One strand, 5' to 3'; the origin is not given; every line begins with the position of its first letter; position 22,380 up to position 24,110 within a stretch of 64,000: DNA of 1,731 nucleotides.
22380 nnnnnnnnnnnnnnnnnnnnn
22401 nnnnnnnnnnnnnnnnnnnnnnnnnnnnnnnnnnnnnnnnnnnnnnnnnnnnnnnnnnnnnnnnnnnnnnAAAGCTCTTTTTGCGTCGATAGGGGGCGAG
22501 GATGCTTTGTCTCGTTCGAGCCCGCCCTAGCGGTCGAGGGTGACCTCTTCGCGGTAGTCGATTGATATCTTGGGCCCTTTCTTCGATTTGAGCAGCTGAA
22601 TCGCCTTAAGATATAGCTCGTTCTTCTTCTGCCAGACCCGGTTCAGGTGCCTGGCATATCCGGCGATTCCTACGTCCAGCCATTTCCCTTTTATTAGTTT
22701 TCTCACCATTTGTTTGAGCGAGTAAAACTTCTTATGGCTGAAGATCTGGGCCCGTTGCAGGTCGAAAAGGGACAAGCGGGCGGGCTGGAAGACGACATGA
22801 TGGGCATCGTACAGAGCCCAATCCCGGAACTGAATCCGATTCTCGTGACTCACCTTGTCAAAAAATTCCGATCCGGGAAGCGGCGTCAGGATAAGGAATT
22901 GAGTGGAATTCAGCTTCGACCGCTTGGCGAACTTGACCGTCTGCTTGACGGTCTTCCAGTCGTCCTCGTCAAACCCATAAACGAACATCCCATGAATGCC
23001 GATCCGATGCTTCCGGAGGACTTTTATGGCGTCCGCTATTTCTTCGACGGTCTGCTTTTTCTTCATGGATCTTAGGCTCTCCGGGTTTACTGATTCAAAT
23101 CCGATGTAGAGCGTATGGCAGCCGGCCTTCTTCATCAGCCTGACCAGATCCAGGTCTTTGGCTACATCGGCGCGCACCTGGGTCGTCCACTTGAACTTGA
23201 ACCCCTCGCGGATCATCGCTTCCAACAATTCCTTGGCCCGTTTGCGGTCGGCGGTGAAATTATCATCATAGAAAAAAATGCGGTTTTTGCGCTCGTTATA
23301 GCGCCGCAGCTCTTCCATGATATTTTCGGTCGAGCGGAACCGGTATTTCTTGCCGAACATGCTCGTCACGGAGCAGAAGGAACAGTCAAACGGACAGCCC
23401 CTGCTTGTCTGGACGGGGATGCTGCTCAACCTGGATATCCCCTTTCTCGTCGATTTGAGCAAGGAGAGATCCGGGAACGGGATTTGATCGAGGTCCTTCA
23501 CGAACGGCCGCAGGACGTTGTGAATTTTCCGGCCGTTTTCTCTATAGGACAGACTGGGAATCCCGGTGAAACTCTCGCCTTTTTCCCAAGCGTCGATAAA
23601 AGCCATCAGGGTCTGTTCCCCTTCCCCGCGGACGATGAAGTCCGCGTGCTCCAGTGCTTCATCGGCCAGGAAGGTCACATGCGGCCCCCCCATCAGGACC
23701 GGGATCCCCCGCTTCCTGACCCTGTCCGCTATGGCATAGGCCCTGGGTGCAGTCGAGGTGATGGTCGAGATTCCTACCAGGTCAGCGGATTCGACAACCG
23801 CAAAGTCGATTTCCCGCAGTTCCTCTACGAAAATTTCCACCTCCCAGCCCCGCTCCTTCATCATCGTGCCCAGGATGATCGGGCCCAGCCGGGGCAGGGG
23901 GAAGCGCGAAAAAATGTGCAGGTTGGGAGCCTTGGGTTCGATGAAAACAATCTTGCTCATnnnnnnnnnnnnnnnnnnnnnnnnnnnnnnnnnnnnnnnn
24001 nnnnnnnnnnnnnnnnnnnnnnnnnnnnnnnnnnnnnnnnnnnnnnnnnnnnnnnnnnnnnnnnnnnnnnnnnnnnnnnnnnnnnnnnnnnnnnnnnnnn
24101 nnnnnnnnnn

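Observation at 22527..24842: Duplicated-HTH MerR-like regulator coupled to a B12-binding radical SAM enzyme, with TACGTA-core dyads in the promoter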

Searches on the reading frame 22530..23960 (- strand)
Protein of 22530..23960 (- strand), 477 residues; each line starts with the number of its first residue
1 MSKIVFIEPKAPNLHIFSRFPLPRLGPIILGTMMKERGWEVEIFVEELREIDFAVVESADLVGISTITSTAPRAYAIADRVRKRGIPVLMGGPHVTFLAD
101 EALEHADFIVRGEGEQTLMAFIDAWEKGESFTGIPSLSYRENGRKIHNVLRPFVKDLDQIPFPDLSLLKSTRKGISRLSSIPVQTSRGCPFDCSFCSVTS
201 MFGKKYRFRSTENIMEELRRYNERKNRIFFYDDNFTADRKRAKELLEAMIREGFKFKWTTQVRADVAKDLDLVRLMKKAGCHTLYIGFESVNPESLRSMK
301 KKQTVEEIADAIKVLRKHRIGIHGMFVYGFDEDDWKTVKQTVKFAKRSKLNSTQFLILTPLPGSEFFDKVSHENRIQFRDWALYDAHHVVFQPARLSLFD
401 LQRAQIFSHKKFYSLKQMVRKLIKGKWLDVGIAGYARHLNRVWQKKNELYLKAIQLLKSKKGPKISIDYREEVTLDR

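Call 3: search_protein_families(library=pfam, proteins=[window:22530-23960:-], max_evalue=0.1)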
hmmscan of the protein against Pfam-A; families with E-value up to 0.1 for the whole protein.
window:22530-23960:- (477 aa): 6 families
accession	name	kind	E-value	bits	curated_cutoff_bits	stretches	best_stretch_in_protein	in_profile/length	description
PF04055.27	Radical_SAM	-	3.6e-30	105.8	29.5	1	184-345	2-166/166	Radical SAM superfamily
PF02310.24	B12-binding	-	7e-17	61.8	32.1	1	23-121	13-120/121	B12 binding domain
PF19238.5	Radical_SAM_2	-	0.00057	20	26.7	1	278-343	74-139/151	Radical SAM-like domain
PF19864.5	Radical_SAM_N2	-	0.0027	17.6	29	1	80-128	80-128/151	Radical SAM proteins, N-terminal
PF02347.22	GDC-P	-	0.031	13.6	26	1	43-100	217-275/429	Glycine cleavage system P-protein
PF01074.27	Glyco_hydro_38N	-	0.039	13.8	25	1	281-372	187-257/270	Glycosyl hydrolases family 38 N-terminal domain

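Call 4: search_protein_families(library=ncbifam, proteins=[window:22530-23960:-], max_evalue=0.1)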
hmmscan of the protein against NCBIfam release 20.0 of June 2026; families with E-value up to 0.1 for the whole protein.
window:22530-23960:- (477 aa): 40 families (the best 25 are shown)
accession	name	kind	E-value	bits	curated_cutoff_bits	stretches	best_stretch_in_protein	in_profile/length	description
TIGR02026.1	BchE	equivalog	2.4e-52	178.4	481.35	1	56-423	61-438/497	magnesium-protoporphyrin IX monomethyl ester anaerobic oxidative cyclase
TIGR03471.1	HpnJ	equivalog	2.9e-49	168.2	577.6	1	55-413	65-429/472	hopanoid biosynthesis associated radical SAM protein HpnJ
NF050148.1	rSAM_ApyD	equivalog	3.7e-47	161.1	750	1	56-373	72-396/645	RiPP biosynthesis radical SAM protein ApyD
TIGR04479.1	bcpD_PhpK_rSAM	subfamily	3.8e-46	157.5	600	1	26-349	74-410/504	PhpK family radical SAM P-methyltransferase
TIGR04367.1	HpnR_B12_rSAM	equivalog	2.5e-40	138.5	650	1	59-419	61-423/490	hopanoid C-3 methylase HpnR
NF038361.1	rSAM_Sden_1168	equivalog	6.4e-38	130.6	575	1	42-379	130-482/560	Sden_1168 family B12-binding radical SAM P-methyltransferase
TIGR04072.2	rSAM_ladder_B12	equivalog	2.4e-36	125.3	360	1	72-376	84-378/443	lipid biosynthesis B12-binding/radical SAM protein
TIGR04013.1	B12_SAM_MJ_1487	hypoth_equivalog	4.2e-32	111.4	251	1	47-370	34-357/382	TIGR04013 family B12-binding domain/radical SAM domain-containing protein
TIGR04014.1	B12_SAM_MJ_0865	equivalog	1.1e-31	110.1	360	1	26-375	13-363/434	methyl-coenzyme M reductase glutamine C-methyltransferase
TIGR03975.1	rSAM_ocin_1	subfamily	1.7e-25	89.6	281.85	1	55-331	125-413/606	RiPP maturation radical SAM C-methyltransferase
NF033712.0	B12_rSAM_KedN5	subfamily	4.9e-24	84.5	700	1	82-329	89-351/624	KedN5 family methylcobalamin-dependent radical SAM C-methyltransferase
NF033070.1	rSAM_AprD4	equivalog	5.5e-22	78.3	500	1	134-409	148-428/456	AprD4 family radical SAM diol-dehydratase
NF040546.1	rSAM_CUAEP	equivalog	1.1e-20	73.8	500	1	32-342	21-332/468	CUAEP/CCAEP-tail radical SAM (seleno)protein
TIGR04295.1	B12_rSAM_oligo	hypoth_equivalog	1.3e-20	73.5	400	1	78-367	94-381/422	TIGR04295 family B12-binding domain-containing radical SAM protein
TIGR04385.1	B12_rSAM_cofa1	equivalog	4.4e-20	72.3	450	1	89-345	103-361/438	B12 lower ligand biosynthesis radical SAM protein BzaD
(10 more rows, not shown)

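Call 34: search_solved_structures(query=window:22530-23960:-, max_evalue=0.001)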
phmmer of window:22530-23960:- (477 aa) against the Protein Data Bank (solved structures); distinct sequences matched with E-value up to 0.001: 5.
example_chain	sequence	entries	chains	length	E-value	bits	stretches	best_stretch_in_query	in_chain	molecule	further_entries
9ccb_A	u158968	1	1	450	2.4e-20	75.8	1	58-371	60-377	Radical SAM core domain-containing protein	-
6fd2_B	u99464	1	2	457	3.2e-17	65.5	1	155-408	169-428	Putative apramycin biosynthetic oxidoreductase 4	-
9n1b_A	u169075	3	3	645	7.8e-11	44.4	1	81-307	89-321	Radical SAM protein | Radical SAM enzyme CysS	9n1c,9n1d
5ul2_A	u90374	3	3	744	2.4e-08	36.2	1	13-348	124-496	OxsB protein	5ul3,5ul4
7kdx_A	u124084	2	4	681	7.2e-08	34.6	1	45-269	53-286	Methyltransferase TokK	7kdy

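Call 35: find_homologous_proteins(query=window:22530-23960:-)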
Query window:22530-23960:- (477 aa): 7479 proteins with E <= 0.001 among 8000 candidates; the best 120 are listed.
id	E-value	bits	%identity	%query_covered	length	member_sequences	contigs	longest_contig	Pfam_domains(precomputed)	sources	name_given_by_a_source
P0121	0.0e+0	1043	95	100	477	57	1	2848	PF04055.28,PF02310.25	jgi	jgi:radical SAM superfamily enzyme YgiQ (UPF0313 family)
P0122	0.0e+0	1021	93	100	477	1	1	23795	PF04055.28,PF02310.25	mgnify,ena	mgnify:CR=1 FL=1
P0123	0.0e+0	1020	94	100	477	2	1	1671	PF04055.28,PF02310.25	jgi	jgi:radical SAM superfamily enzyme YgiQ (UPF0313 family)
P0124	1.0e-296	1002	91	100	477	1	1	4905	PF04055.28,PF02310.25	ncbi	-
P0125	1.4e-296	1001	91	100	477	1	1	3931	PF04055.28,PF02310.25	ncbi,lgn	-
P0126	3.5e-296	1000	90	100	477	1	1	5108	PF04055.28,PF02310.25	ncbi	-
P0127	4.7e-295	996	90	100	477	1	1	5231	PF04055.28,PF02310.25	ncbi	-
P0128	1.2e-294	995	90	100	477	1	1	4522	PF04055.28,PF02310.25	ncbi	-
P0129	1.3e-294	995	90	100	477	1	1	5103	PF04055.28,PF02310.25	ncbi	-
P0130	1.6e-293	991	90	100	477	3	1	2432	PF04055.28,PF02310.25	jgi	jgi:radical SAM superfamily enzyme YgiQ (UPF0313 family)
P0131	1.5e-291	985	89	100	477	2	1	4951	PF04055.28,PF02310.25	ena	-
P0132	1.8e-291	985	88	100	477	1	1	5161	PF04055.28,PF02310.25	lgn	-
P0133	2.5e-291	984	88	100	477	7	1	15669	PF04055.28,PF02310.25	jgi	jgi:anaerobic magnesium-protoporphyrin IX monomethyl ester cyclase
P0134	3.0e-291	984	89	100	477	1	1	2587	PF04055.28,PF02310.25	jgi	jgi:anaerobic magnesium-protoporphyrin IX monomethyl ester cyclase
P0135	8.1e-291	982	89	100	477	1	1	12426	PF04055.28,PF02310.25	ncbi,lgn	ncbi:MAG: radical SAM protein [Candidatus Aminicenantales bacterium]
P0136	1.1e-290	982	88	100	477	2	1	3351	PF04055.28,PF02310.25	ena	-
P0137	3.7e-290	980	88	100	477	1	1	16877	PF04055.28,PF02310.25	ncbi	ncbi:MAG: radical SAM protein [Candidatus Aminicenantales bacterium]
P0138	8.1e-290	979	88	100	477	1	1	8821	PF04055.28,PF02310.25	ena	-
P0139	2.9e-288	974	87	100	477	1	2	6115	PF04055.28,PF02310.25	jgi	jgi:radical SAM superfamily enzyme YgiQ (UPF0313 family)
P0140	1.5e-286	968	88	100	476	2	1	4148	PF04055.28,PF02310.25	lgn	-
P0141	2.6e-286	967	88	100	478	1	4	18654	PF04055.28,PF02310.25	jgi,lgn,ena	-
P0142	9.4e-285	962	87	100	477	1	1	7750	PF04055.28,PF02310.25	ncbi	-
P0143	1.5e-284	962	86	100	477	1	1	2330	PF04055.28,PF02310.25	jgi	jgi:radical SAM superfamily enzyme YgiQ (UPF0313 family)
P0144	1.0e-283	959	86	100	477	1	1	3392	PF04055.28,PF02310.25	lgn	-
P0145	2.5e-282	954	86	100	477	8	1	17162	PF04055.28,PF02310.25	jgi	jgi:radical SAM superfamily enzyme YgiQ (UPF0313 family)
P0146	1.1e-274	929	84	100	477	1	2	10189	PF04055.28,PF02310.25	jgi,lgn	jgi:anaerobic magnesium-protoporphyrin IX monomethyl ester cyclase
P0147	1.5e-274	929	84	100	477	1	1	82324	PF04055.28,PF02310.25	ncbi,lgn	-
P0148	4.3e-274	927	84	100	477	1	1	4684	PF04055.28,PF02310.25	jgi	jgi:radical SAM superfamily enzyme YgiQ (UPF0313 family)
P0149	1.1e-271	919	87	94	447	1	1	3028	PF04055.28,PF02310.25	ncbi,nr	ncbi:MAG: B12-binding domain-containing radical SAM protein, partial [Candidatus Aminicenantes bacte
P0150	3.5e-270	914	81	100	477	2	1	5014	PF04055.28,PF02310.25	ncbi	-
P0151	2.4e-267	905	80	100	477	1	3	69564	PF04055.28,PF02310.25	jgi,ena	jgi:radical SAM superfamily enzyme YgiQ (UPF0313 family)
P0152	2.0e-266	902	93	88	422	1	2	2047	PF04055.28,PF02310.25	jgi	-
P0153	5.9e-265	897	80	100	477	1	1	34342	PF04055.28,PF02310.25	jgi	jgi:radical SAM superfamily enzyme YgiQ (UPF0313 family)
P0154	4.4e-264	894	80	100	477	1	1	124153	PF04055.28,PF02310.25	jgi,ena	-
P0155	1.9e-262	889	78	100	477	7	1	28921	PF04055.28,PF02310.25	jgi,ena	jgi:radical SAM superfamily enzyme YgiQ (UPF0313 family)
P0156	2.2e-262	889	78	100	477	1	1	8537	PF04055.28,PF02310.25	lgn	-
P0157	1.2e-261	886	79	100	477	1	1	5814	PF04055.28,PF02310.25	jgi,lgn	jgi:radical SAM superfamily enzyme YgiQ (UPF0313 family)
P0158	4.3e-259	878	77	100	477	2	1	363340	PF04055.28,PF02310.25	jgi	jgi:radical SAM superfamily enzyme YgiQ (UPF0313 family)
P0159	7.4e-259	877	78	100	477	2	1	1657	PF04055.28,PF02310.25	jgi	jgi:radical SAM superfamily enzyme YgiQ (UPF0313 family)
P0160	8.6e-259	877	77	100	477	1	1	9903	PF04055.28,PF02310.25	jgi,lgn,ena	-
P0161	2.6e-257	872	76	100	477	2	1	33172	PF04055.28,PF02310.25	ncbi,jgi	-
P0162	1.5e-254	863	76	100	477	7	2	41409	PF04055.28,PF02310.25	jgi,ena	-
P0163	2.2e-254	862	76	100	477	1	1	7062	PF04055.28,PF02310.25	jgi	-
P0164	6.2e-253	857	76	100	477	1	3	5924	PF04055.28,PF02310.25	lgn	-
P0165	1.0e-246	837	94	81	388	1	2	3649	PF04055.28,PF02310.25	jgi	jgi:radical SAM superfamily enzyme YgiQ (UPF0313 family)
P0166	1.2e-246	837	74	100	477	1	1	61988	PF04055.28,PF02310.25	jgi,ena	-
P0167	1.2e-245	833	74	100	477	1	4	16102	PF04055.28,PF02310.25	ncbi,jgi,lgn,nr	ncbi:MAG: B12-binding domain-containing radical SAM protein [Candidatus Aminicenantes bacterium]|jgi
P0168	3.2e-245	832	74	100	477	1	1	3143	PF04055.28,PF02310.25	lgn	-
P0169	6.1e-245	831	74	100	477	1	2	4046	PF04055.28,PF02310.25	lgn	-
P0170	6.2e-245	831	74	100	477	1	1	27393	PF04055.28,PF02310.25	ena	-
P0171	7.4e-245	831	73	100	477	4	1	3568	PF04055.28,PF02310.25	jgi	-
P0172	8.6e-245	831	74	100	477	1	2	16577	PF04055.28,PF02310.25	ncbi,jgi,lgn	jgi:anaerobic magnesium-protoporphyrin IX monomethyl ester cyclase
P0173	1.6e-244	830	74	100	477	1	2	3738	PF04055.28,PF02310.25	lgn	-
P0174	1.6e-244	830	74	100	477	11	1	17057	PF04055.28,PF02310.25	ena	-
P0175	2.2e-244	829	74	100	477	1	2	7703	PF04055.28,PF02310.25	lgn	-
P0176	4.2e-244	828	74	100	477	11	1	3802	PF04055.28,PF02310.25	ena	-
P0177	4.2e-244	828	74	100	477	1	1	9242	PF04055.28,PF02310.25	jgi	jgi:radical SAM superfamily enzyme YgiQ (UPF0313 family)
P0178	1.2e-243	827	73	100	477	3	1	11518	PF04055.28,PF02310.25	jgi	jgi:radical SAM superfamily enzyme YgiQ (UPF0313 family)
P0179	1.5e-243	827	73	100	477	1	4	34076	PF04055.28,PF02310.25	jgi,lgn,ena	-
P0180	3.8e-243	825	73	100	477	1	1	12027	PF04055.28,PF02310.25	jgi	jgi:radical SAM superfamily enzyme YgiQ (UPF0313 family)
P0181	7.4e-243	824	73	100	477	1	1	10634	PF04055.28,PF02310.25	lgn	-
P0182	1.8e-242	823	72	100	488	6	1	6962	PF04055.28,PF02310.25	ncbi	-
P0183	1.2e-241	820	72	100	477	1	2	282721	PF04055.28,PF02310.25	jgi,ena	-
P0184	1.4e-241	820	72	100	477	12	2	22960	PF04055.28,PF02310.25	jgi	jgi:anaerobic magnesium-protoporphyrin IX monomethyl ester cyclase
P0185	1.4e-241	820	72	100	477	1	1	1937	PF04055.28,PF02310.25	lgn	-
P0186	2.1e-241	819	73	100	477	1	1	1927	PF04055.28,PF02310.25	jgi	jgi:radical SAM superfamily enzyme YgiQ (UPF0313 family)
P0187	2.4e-241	819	71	100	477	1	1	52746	PF04055.28,PF02310.25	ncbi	-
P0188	5.8e-241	818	72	100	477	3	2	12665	PF04055.28,PF02310.25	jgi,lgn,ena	jgi:radical SAM superfamily enzyme YgiQ (UPF0313 family)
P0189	7.1e-241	818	72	100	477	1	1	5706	PF04055.28,PF02310.25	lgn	-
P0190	1.3e-240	817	72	100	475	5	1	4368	PF04055.28,PF02310.25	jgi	jgi:radical SAM superfamily enzyme YgiQ (UPF0313 family)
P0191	1.6e-240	817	72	100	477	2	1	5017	PF04055.28,PF02310.25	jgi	jgi:anaerobic magnesium-protoporphyrin IX monomethyl ester cyclase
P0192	1.7e-240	816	72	100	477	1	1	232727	PF04055.28,PF02310.25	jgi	jgi:radical SAM superfamily enzyme YgiQ (UPF0313 family)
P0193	1.7e-240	816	72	100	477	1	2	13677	PF04055.28,PF02310.25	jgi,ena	jgi:radical SAM superfamily enzyme YgiQ (UPF0313 family)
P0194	2.1e-240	816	72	100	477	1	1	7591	PF04055.28,PF02310.25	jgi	jgi:radical SAM superfamily enzyme YgiQ (UPF0313 family)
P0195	2.1e-240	816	72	100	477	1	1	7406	PF04055.28,PF02310.25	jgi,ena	-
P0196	3.0e-240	816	72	100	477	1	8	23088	PF04055.28,PF02310.25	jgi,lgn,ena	-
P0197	4.3e-240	815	72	100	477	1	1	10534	PF04055.28,PF02310.25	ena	-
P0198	4.9e-240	815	72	100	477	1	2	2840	PF04055.28,PF02310.25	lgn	-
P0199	5.6e-240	815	72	100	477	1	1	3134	PF04055.28,PF02310.25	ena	-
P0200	5.7e-240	815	71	100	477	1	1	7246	PF04055.28,PF02310.25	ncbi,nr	ncbi:MAG: radical SAM protein [Candidatus Aminicenantes bacterium]|nr:radical SAM protein [Candidatu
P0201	6.9e-240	814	72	100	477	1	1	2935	PF04055.28,PF02310.25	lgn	-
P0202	7.6e-240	814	72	100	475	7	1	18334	PF04055.28,PF02310.25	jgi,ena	-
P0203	1.1e-239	814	72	100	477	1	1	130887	PF04055.28,PF02310.25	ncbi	ncbi:MAG: radical SAM protein [Candidatus Aminicenantales bacterium]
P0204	1.8e-239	813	71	100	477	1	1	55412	PF04055.28,PF02310.25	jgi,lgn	jgi:radical SAM superfamily enzyme YgiQ (UPF0313 family)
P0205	2.6e-239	813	71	100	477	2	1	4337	PF04055.28,PF02310.25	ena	-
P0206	2.7e-239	812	71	100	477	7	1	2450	PF04055.28,PF02310.25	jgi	jgi:radical SAM superfamily enzyme YgiQ (UPF0313 family)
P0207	3.1e-239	812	72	100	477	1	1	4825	PF04055.28,PF02310.25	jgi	jgi:radical SAM superfamily enzyme YgiQ (UPF0313 family)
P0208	3.4e-239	812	74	100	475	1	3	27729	PF04055.28,PF02310.25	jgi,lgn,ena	jgi:radical SAM superfamily enzyme YgiQ (UPF0313 family)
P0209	9.5e-239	811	71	100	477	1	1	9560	PF04055.28,PF02310.25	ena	-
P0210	1.1e-238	811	71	100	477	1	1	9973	PF04055.28,PF02310.25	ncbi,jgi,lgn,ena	-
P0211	1.3e-238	810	71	100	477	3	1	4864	PF04055.28,PF02310.25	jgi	-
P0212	1.8e-238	810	71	100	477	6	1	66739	PF04055.28,PF02310.25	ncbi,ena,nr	ncbi:MAG: radical SAM protein [Candidatus Aminicenantes bacterium RBG_16_63_16]|nr:MAG: radical SAM 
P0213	1.9e-238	810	72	100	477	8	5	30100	PF04055.28,PF02310.25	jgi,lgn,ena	-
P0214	6.7e-238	808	71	100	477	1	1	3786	PF04055.28,PF02310.25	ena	-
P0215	7.7e-238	808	71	100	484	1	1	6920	PF04055.28,PF02310.25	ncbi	-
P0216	1.3e-237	807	72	100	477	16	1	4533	PF04055.28,PF02310.25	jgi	-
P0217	1.7e-237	807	71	100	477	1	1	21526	PF04055.28,PF02310.25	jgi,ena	-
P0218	1.7e-237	807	71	100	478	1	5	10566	PF04055.28,PF02310.25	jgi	jgi:radical SAM superfamily enzyme YgiQ (UPF0313 family)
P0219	5.0e-237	805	71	100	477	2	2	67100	PF04055.28,PF02310.25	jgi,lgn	-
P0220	5.2e-237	805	71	100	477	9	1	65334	PF04055.28,PF02310.25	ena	-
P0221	7.3e-237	804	70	100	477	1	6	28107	PF04055.28,PF02310.25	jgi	jgi:radical SAM superfamily enzyme YgiQ (UPF0313 family)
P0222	1.1e-236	804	72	100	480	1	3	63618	PF04055.28,PF02310.25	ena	-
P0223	4.0e-236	802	72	100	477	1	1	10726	PF04055.28,PF02310.25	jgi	jgi:anaerobic magnesium-protoporphyrin IX monomethyl ester cyclase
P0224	4.1e-236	802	71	100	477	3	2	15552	PF04055.28,PF02310.25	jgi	jgi:radical SAM superfamily enzyme YgiQ (UPF0313 family)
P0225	5.0e-236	802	71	100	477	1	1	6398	PF04055.28,PF02310.25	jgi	jgi:radical SAM superfamily enzyme YgiQ (UPF0313 family)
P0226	5.2e-236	802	76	93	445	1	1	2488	PF04055.28,PF02310.25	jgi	jgi:radical SAM superfamily enzyme YgiQ (UPF0313 family)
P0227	5.8e-236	801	71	100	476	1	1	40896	PF04055.28,PF02310.25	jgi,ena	-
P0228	7.5e-236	801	71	100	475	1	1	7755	PF04055.28,PF02310.25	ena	-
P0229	9.2e-236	801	72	100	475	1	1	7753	PF04055.28,PF02310.25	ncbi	-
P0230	9.3e-236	801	72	100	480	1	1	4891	PF04055.28,PF02310.25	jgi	jgi:anaerobic magnesium-protoporphyrin IX monomethyl ester cyclase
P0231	1.2e-235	800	70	100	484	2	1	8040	PF04055.28,PF02310.25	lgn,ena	-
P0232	1.4e-235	800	72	100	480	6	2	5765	PF04055.28,PF02310.25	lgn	-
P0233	1.6e-235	800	71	99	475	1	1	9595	PF04055.28,PF02310.25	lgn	-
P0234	1.9e-235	800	70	100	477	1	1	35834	PF04055.28,PF02310.25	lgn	-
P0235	2.2e-235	800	71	100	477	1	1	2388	PF04055.28,PF02310.25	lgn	-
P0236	2.6e-235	799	70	100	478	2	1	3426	PF04055.28,PF02310.25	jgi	jgi:radical SAM superfamily enzyme YgiQ (UPF0313 family)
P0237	3.5e-235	799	71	100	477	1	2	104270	PF04055.28,PF02310.25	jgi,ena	-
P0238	3.8e-235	799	72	100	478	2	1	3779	PF04055.28,PF02310.25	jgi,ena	-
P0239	4.2e-235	799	71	100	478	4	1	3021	PF04055.28,PF02310.25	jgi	jgi:radical SAM superfamily enzyme YgiQ (UPF0313 family)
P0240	4.9e-235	798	72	100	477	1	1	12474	PF04055.28,PF02310.25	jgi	jgi:anaerobic magnesium-protoporphyrin IX monomethyl ester cyclase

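Call 70: search_protein_families(library=padloc, proteins=[window:22530-23960:-], max_evalue=0.01)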
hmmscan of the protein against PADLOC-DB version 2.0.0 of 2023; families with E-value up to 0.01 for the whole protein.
window:22530-23960:- (477 aa): 1 family
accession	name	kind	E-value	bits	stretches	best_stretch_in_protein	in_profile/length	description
PDLC04689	PDC-M51A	-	6.4e-23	79.2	1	55-354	67-358/420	-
